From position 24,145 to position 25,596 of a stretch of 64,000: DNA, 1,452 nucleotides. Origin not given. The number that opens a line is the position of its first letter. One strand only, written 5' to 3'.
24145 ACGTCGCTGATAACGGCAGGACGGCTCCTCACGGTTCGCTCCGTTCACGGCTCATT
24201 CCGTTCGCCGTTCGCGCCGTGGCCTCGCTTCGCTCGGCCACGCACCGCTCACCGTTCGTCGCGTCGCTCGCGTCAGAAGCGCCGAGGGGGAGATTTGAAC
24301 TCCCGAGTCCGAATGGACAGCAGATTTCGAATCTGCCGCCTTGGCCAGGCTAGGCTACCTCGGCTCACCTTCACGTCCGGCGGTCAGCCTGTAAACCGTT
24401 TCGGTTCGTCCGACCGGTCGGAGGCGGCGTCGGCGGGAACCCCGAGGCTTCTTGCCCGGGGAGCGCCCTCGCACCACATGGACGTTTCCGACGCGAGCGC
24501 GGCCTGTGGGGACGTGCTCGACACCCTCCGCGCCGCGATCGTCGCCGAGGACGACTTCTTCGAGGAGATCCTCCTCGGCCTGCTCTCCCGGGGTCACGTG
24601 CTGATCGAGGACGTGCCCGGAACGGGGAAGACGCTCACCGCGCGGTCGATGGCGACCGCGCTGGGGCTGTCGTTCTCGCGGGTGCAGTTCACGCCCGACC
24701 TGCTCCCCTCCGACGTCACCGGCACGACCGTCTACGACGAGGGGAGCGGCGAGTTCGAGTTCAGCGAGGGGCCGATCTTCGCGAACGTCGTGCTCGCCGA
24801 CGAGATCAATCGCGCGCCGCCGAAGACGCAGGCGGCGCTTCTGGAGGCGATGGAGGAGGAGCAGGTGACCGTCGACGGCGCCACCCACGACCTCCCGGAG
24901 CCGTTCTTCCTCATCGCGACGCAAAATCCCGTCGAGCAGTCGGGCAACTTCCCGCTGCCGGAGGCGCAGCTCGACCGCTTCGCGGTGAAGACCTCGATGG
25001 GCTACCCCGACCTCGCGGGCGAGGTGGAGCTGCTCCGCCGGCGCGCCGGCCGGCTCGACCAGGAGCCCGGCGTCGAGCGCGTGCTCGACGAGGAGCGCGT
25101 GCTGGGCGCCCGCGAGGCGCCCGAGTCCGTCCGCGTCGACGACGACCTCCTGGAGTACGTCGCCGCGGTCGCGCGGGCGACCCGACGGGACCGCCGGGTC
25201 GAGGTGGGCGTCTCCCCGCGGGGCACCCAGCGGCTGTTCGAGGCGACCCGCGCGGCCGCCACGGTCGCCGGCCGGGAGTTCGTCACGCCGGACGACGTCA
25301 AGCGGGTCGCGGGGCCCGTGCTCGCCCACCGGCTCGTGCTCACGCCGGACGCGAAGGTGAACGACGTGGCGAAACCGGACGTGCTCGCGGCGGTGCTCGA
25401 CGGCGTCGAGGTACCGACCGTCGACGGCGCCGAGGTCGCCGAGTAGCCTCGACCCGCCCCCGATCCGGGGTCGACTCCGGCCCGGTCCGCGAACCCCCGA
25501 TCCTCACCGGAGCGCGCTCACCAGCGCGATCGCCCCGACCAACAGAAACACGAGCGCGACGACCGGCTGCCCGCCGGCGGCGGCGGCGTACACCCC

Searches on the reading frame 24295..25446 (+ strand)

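Call 11: search_protein_families(library=pfam, proteins=[window:24295-25446:+])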
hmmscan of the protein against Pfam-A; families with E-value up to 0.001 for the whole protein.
window:24295-25446:+ (383 aa): 6 families
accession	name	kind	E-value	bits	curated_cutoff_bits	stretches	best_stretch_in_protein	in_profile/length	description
PF07726.17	AAA_3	-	1.4e-64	216.2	27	1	101-230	1-130/131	ATPase family associated with various cellular activities (AAA)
PF17863.7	AAA_lid_2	-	1.5e-20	73.2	22.7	1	294-364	1-71/74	AAA lid domain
PF07728.20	AAA_5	-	2.5e-15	57.2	22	1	102-229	2-139/139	AAA domain (dynein-related subfamily)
PF00004.35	AAA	-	6.9e-06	27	21.2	1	107-214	6-112/131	ATPase family associated with various cellular activities (AAA)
PF20030.5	bpMoxR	-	8.4e-06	25.4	27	1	73-235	5-166/205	MoxR domain in the MoxR-vWA-beta-propeller ternary systems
PF00158.32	Sigma54_activat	-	0.00013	22.2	20.2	0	100-211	23-142/168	Sigma-54 interaction domain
